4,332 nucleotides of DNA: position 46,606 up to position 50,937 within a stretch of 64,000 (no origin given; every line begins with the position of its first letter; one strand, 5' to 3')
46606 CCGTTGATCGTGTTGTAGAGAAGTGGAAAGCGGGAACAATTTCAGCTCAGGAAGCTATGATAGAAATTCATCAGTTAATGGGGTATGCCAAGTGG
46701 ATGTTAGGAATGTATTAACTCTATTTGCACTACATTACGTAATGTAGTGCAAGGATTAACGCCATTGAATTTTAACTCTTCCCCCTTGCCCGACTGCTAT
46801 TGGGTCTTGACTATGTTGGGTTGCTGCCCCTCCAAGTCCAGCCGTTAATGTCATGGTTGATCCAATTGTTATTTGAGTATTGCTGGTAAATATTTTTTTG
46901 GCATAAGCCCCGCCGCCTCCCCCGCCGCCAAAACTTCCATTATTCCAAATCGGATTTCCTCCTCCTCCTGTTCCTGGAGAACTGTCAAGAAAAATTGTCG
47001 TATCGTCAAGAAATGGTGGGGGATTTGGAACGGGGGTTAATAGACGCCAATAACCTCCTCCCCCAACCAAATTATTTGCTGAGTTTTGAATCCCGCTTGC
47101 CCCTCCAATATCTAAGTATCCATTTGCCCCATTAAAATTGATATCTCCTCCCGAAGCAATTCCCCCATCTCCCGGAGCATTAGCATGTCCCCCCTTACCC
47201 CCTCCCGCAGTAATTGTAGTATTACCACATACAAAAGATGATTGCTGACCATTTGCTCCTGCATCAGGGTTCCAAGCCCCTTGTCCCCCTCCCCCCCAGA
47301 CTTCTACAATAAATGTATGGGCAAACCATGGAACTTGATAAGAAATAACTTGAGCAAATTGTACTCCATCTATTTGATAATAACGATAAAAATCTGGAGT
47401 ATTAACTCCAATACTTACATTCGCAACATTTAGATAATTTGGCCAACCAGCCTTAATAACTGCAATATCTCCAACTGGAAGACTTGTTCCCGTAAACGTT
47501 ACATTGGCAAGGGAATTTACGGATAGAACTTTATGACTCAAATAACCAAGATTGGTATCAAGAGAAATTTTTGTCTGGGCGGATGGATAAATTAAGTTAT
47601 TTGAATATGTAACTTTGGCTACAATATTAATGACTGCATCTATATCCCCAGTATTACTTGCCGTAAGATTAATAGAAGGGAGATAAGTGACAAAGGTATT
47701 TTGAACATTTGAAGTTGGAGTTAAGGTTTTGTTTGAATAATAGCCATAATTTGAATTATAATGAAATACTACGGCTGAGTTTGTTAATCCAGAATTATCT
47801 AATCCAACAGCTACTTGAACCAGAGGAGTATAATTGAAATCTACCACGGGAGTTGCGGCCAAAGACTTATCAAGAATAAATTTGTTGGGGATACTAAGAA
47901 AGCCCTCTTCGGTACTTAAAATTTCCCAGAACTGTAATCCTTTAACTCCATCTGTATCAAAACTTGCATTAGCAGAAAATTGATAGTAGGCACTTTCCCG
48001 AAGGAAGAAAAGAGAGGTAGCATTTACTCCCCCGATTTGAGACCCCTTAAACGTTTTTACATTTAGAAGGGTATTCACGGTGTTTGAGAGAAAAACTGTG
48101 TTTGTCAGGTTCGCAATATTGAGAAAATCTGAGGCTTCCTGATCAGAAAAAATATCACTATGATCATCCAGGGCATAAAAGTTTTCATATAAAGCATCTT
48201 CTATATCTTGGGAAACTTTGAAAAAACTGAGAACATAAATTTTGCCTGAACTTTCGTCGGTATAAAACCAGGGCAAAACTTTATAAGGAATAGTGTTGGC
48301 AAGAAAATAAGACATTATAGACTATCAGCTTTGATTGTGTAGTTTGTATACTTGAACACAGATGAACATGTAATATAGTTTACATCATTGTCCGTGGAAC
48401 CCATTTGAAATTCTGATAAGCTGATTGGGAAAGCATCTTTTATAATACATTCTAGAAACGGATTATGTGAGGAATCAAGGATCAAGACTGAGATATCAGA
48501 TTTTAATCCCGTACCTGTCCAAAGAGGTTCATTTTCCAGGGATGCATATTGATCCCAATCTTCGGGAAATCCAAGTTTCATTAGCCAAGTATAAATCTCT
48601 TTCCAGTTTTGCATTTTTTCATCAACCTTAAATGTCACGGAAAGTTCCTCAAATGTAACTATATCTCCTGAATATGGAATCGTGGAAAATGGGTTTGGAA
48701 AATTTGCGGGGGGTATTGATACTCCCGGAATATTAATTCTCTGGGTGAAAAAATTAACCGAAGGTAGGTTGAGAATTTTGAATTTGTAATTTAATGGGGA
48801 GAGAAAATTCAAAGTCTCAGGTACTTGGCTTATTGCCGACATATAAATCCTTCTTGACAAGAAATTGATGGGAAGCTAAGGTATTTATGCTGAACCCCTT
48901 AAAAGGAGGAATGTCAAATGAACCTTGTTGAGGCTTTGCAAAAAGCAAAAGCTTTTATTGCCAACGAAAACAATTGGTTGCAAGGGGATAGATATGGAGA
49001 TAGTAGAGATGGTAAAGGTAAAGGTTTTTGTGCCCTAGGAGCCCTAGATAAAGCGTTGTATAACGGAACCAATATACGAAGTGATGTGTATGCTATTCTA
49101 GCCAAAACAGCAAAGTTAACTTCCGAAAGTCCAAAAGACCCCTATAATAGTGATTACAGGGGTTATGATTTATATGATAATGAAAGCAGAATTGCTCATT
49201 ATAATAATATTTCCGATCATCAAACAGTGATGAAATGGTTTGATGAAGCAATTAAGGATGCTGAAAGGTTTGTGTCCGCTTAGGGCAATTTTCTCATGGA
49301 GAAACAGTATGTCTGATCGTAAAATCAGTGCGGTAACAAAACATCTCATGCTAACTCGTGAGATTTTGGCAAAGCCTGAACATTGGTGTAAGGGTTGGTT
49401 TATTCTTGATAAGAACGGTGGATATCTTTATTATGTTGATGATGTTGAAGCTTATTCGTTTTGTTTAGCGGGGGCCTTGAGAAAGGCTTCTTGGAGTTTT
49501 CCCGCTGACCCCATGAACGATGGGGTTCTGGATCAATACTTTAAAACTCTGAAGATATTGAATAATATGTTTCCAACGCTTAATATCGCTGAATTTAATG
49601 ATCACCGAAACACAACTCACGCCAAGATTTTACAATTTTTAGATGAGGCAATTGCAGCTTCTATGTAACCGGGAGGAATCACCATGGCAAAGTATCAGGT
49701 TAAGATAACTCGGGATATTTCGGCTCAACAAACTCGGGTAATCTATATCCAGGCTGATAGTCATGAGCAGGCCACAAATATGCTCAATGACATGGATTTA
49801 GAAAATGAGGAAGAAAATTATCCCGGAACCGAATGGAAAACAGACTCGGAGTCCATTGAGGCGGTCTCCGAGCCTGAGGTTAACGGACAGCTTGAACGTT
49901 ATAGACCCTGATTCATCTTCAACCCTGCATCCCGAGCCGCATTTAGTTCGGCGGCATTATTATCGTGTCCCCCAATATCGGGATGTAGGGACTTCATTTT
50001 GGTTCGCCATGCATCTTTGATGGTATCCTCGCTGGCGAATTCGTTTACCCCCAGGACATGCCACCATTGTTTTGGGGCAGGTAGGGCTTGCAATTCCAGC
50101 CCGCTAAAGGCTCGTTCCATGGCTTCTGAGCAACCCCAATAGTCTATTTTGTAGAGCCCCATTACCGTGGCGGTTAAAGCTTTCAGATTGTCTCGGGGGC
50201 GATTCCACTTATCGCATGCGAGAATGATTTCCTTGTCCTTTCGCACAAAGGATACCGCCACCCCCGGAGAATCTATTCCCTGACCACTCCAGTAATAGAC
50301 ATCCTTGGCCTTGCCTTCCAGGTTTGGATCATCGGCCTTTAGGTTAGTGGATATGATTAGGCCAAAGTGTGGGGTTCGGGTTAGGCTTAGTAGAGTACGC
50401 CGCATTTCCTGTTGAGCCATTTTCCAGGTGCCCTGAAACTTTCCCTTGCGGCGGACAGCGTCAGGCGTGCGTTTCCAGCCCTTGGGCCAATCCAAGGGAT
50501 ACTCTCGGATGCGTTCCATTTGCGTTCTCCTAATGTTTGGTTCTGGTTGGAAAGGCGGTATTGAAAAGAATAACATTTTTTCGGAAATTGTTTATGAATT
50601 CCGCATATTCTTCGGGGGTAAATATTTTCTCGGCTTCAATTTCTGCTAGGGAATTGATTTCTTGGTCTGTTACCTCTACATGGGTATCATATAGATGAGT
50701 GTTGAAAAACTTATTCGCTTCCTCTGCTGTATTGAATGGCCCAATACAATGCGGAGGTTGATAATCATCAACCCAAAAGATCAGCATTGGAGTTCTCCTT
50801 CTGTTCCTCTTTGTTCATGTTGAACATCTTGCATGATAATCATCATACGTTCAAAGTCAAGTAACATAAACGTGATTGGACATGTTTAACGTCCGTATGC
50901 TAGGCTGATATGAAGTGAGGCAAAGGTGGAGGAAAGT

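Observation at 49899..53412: GC-rich cassette (secreted protein plus MSKNIF-family small protein) present in two copies at distant loci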

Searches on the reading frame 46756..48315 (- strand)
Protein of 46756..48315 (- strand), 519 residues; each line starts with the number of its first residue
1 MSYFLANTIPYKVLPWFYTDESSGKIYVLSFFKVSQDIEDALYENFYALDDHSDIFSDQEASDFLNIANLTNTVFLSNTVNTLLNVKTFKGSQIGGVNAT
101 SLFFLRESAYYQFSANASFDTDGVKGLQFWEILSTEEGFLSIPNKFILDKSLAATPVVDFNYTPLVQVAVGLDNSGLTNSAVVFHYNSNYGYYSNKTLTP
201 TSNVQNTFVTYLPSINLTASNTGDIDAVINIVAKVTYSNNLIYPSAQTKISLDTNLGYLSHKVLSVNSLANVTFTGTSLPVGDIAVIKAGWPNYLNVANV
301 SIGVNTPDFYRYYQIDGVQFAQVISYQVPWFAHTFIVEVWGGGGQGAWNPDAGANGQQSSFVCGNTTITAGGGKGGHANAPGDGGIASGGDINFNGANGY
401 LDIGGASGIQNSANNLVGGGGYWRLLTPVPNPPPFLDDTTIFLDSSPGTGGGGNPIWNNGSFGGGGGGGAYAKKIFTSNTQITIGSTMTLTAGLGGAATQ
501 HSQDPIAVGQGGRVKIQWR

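Call 109: search_protein_families(library=pfam, max_evalue=0.001, proteins=[window:46756-48315:-])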
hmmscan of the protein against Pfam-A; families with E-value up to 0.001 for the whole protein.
window:46756-48315:- (519 aa): 1 family
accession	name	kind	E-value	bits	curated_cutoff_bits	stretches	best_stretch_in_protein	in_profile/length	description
PF21722.4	Gly_rich_2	-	6.1e-06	26.8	24.3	0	321-421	47-167/226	Glycine-rich domain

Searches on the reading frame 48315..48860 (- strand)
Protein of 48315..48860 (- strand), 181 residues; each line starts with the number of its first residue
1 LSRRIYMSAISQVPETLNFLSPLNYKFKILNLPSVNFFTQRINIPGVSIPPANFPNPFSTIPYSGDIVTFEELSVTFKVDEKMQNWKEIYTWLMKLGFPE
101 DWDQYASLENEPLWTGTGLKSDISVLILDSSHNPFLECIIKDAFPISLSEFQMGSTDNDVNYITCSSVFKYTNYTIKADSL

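Call 25: find_related_loci(query=window:48315-48860:-, collection=viral_contigs, flank=10000)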
Query window:48315-48860:- (181 aa) in viral_contigs; peptide patterns used: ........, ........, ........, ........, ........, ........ (x = any residue, [..] = any of these).
15 stretches matched a pattern, but none encodes a relative of the query by tblastn (E <= 1e-3).

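Call 109: search_protein_families(library=pfam, max_evalue=0.001, proteins=[window:48315-48860:-])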
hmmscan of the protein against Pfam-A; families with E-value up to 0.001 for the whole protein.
window:48315-48860:- (181 aa): 0 families

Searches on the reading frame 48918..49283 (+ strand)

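Call 21: search_protein_families(library=pfam, max_evalue=0.01, proteins=[window:48918-49283:+])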
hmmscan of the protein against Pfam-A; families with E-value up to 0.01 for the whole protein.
window:48918-49283:+ (121 aa): 1 family
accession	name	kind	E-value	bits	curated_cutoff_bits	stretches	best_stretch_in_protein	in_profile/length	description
PF19698.5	DUF6197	-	2.2e-09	38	24.6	1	5-113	8-110/111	Family of unknown function (DUF6197)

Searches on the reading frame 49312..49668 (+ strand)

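Call 21: search_protein_families(library=pfam, max_evalue=0.01, proteins=[window:49312-49668:+])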
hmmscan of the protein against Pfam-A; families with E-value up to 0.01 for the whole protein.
window:49312-49668:+ (118 aa): 1 family
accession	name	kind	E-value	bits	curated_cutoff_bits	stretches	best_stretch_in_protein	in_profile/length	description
PF19698.5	DUF6197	-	4.9e-14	53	24.6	1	8-115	6-110/111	Family of unknown function (DUF6197)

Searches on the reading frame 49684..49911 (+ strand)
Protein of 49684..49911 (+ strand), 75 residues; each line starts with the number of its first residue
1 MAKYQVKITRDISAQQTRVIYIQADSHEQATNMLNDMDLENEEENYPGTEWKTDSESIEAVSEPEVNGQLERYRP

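Call 21: search_protein_families(library=pfam, max_evalue=0.01, proteins=[window:49684-49911:+])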
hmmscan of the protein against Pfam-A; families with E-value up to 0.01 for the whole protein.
window:49684-49911:+ (75 aa): 1 family
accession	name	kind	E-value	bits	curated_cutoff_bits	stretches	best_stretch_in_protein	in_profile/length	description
PF23969.1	DUF7296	-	0.0091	17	27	0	13-69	18-80/115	Domain of unknown function (DUF7296)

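Call 49: search_protein_families(library=padloc, max_evalue=0.01, proteins=[window:49684-49911:+])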
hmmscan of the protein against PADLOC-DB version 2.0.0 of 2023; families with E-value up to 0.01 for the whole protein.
window:49684-49911:+ (75 aa): 0 families

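Call 50: search_protein_families(library=ncbifam, max_evalue=0.01, proteins=[window:49684-49911:+])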
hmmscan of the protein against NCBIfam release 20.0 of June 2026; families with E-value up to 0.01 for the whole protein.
window:49684-49911:+ (75 aa): 1 family
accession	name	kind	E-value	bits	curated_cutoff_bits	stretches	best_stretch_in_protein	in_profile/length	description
NF010188.0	PRK13667.1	equivalog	0.0055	16.7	87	0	4-37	7-40/70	hypothetical protein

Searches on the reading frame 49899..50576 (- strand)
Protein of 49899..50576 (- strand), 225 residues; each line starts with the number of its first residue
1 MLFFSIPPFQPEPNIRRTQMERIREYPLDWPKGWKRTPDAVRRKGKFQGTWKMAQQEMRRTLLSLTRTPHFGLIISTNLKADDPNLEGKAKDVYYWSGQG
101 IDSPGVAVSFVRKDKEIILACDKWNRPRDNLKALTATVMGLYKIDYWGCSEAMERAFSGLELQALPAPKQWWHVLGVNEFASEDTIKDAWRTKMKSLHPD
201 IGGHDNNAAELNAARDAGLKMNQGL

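Call 5: search_protein_families(library=pfam, max_evalue=0.1, proteins=[window:49899-50576:-])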
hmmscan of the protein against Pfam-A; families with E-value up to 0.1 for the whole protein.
window:49899-50576:- (225 aa): 1 family
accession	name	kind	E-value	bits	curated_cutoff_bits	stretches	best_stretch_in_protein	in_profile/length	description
PF00226.36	DnaJ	-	1.2e-06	28.9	27.8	1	171-210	2-41/63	DnaJ domain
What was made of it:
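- On DnaJ J-domain (PF00226), tested for 49899-50519: 28.9 bits against a cut-off of 27.8 (call 5).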

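Call 6: search_protein_families(library=phrogs, max_evalue=0.01, proteins=[window:49899-50576:-])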
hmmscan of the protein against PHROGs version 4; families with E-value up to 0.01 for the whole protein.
window:49899-50576:- (225 aa): 3 families
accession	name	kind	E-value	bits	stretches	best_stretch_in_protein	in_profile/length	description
phrog_9210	-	unknown function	4.4e-35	122.2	1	21-220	3-201/204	-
phrog_14336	-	unknown function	4.3e-05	24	1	169-206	4-41/363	-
phrog_2778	-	unknown function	0.003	18.4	1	168-212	34-77/239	-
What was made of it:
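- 49899..50519 (-): J-domain protein (206 aa from Met20 of the 225-aa ORF that runs to 50576). It has an N-terminal phrog_9210 domain and a C-terminal J domain with an HPD motif. PF00226 at 1.2e-6 (call 5). phrog_9210 at 4.4e-35 (call 6).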

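Call 26: search_dna_similar(query=window:49899-50576:-, collection=phages, mode=protein, max_evalue=0.001, max_rows=25)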
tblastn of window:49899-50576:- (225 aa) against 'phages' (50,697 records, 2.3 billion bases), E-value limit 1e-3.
Records with a match: 11; places in all: 11; records where one place covers at least 80% of the query: 10.
Best place of each record, by identity: <60% 11.
By first word of the organism name: Synechococcus 2; Erythrobacter 2; Caulobacter 2; Halorubrum 2; Haloarcula 2; Microcystis 1.
By host as written in the record: Caulobacter crescentus 2; - 2; Haloarcula californiae 2; Synechococcus sp. 1; Synechococcus sp. PCC 7002 1; Erythrobacter litoralis DSM 8509 1; Microcystis aeruginosa 1; Erythrobacter sp. JL475 1.
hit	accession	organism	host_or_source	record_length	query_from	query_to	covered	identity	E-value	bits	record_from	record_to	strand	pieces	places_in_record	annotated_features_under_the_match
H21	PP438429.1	Synechococcus phage Ssp-JY39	Synechococcus sp.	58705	26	224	88%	33.8%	6e-26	110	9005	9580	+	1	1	molecular chaperone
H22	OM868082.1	Synechococcus phage Yong-M2-251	Synechococcus sp. PCC 7002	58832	26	224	88%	33.8%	6e-26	110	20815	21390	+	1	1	hypothetical protein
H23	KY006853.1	Erythrobacter phage vB_EliS_R6L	Erythrobacter litoralis DSM 8509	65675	20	216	88%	32.9%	7e-15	79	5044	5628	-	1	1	molecular chaperone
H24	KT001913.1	Caulobacter phage Sansa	Caulobacter crescentus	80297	21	219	88%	30.2%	2e-10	66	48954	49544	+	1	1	molecular chaperone | hypothetical protein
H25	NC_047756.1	Caulobacter phage Sansa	Caulobacter crescentus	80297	21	219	88%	30.2%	2e-10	66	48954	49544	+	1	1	molecular chaperone | hypothetical protein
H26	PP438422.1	Microcystis phage Mae-JY30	Microcystis aeruginosa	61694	13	220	92%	28.2%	5e-7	56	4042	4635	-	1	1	molecular chaperone | hypothetical protein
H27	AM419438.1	Halorubrum virus BJ1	hypersaline lake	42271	28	222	87%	30.0%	3e-7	56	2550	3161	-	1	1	hypothetical protein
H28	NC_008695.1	Halorubrum virus BJ1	hypersaline lake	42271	28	222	87%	30.0%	3e-7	56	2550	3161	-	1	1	J domain-containing protein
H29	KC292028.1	Haloarcula californiae tailed virus 2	Haloarcula californiae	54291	28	215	84%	28.6%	8e-6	52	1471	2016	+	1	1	5: DnaJ-like protein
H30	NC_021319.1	Haloarcula californiae tailed virus 2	Haloarcula californiae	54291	28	215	84%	28.6%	8e-6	52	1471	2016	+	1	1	5: DnaJ-like protein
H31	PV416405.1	Erythrobacter phage ZS04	Erythrobacter sp. JL475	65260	27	159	59%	34.3%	1e-10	66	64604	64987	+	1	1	hypothetical protein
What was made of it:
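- Closest known: Phage J-domain co-chaperone mimics. Same: The 49899-50519 product has a J domain with HPD and matches phrog_9210 over its full length (calls 5, 6, 26).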

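Call 49: search_protein_families(library=padloc, max_evalue=0.01, proteins=[window:49899-50576:-])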
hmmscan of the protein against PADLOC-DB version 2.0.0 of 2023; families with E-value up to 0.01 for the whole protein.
window:49899-50576:- (225 aa): 0 families

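Call 50: search_protein_families(library=ncbifam, max_evalue=0.01, proteins=[window:49899-50576:-])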
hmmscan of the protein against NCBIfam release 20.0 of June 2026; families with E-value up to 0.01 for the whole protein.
window:49899-50576:- (225 aa): 9 families
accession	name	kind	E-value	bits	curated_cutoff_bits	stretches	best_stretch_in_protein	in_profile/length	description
TIGR02349.1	DnaJ_bact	equivalog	2.4e-05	23.9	377.2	1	171-210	2-41/354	molecular chaperone DnaJ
NF010871.0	PRK14278.1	equivalog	0.00016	20.7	502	1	169-210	3-44/378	molecular chaperone DnaJ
NF010872.0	PRK14279.1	equivalog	0.00077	18.7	556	1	169-210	9-50/394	molecular chaperone DnaJ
NF008035.0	PRK10767.1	subfamily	0.00084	18.5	338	1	169-210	4-45/374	molecular chaperone DnaJ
NF037946.1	terminal_TopJ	equivalog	0.0023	16.5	300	1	170-211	6-46/810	terminal organelle assembly protein TopJ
NF010894.0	PRK14301.1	equivalog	0.0027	16.7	548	1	169-209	4-44/373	chaperone protein DnaJ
NF006948.0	PRK09430.1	equivalog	0.0039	16.8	162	1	170-200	201-231/267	co-chaperone DjlA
NF010892.0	PRK14299.1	equivalog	0.0039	16.5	392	1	167-203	2-38/291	chaperone protein DnaJ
NF050028.1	CldAdptActJ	equivalog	0.0067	16.9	150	0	171-200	4-33/93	cold adaptation protein ActJcold adaptation protein ActJ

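Call 100: get_annotated_region(hit=H21, flank=3000)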
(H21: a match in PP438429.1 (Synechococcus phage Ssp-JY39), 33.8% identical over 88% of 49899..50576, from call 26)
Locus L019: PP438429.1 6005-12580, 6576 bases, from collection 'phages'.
description: Synechococcus phage Ssp-JY39, complete genome.
organism: Synechococcus phage Ssp-JY39 (NCBI taxid 3128157)
taxonomy: Viruses; Duplodnaviria; Heunggongvirae; Uroviricota; Caudoviricetes
host: Synechococcus sp.; source: China; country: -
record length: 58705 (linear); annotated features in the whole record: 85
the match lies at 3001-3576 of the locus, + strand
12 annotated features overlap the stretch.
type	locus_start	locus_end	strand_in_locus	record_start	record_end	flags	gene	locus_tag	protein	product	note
CDS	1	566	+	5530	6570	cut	-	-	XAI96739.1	hypothetical protein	-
CDS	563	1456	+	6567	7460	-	-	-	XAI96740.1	recombination protein Bet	bet lambda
CDS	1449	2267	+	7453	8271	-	-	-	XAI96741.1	hypothetical protein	-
CDS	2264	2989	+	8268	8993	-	-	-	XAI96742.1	hypothetical protein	-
CDS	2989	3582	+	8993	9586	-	-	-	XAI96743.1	molecular chaperone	-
CDS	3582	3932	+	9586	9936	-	-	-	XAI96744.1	HNHc protein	-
CDS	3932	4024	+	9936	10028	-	-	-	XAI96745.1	hypothetical protein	-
CDS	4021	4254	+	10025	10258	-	-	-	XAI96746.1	hypothetical protein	-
CDS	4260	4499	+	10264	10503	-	-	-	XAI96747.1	hypothetical protein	-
CDS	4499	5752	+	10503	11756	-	-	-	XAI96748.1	hypothetical protein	-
CDS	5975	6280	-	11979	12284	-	-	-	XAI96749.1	hypothetical protein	-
CDS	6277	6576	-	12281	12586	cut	-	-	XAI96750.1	hypothetical protein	-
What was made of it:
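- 49899..50519 (-): Homologs occur in Synechococcus, Microcystis, Caulobacter, Erythrobacter and haloarchaeal viruses (call 26), and lie next to Bet in phage Ssp-JY39 (call 100).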

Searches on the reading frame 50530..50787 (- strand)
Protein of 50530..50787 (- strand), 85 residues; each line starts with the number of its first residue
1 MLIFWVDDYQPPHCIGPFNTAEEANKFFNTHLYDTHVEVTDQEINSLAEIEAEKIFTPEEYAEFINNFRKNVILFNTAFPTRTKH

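Call 5: search_protein_families(library=pfam, max_evalue=0.1, proteins=[window:50530-50787:-])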
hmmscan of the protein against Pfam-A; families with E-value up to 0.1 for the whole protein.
window:50530-50787:- (85 aa): 1 family
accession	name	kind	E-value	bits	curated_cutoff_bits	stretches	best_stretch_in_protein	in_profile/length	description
PF08846.15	DUF1816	-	0.077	13.5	27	1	12-40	17-48/65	Domain of unknown function (DUF1816)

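Call 6: search_protein_families(library=phrogs, max_evalue=0.01, proteins=[window:50530-50787:-])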
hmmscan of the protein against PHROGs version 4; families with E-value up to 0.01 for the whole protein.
window:50530-50787:- (85 aa): 0 families
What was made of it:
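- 50530..50787 (-): 85-aa ORF upstream of the J-domain gene, on the same strand. No family match (calls 5, 6).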

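Call 49: search_protein_families(library=padloc, max_evalue=0.01, proteins=[window:50530-50787:-])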
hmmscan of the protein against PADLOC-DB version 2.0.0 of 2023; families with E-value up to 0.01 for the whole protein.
window:50530-50787:- (85 aa): 0 families

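Call 50: search_protein_families(library=ncbifam, max_evalue=0.01, proteins=[window:50530-50787:-])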
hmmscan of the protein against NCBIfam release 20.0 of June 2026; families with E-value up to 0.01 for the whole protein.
window:50530-50787:- (85 aa): 0 families
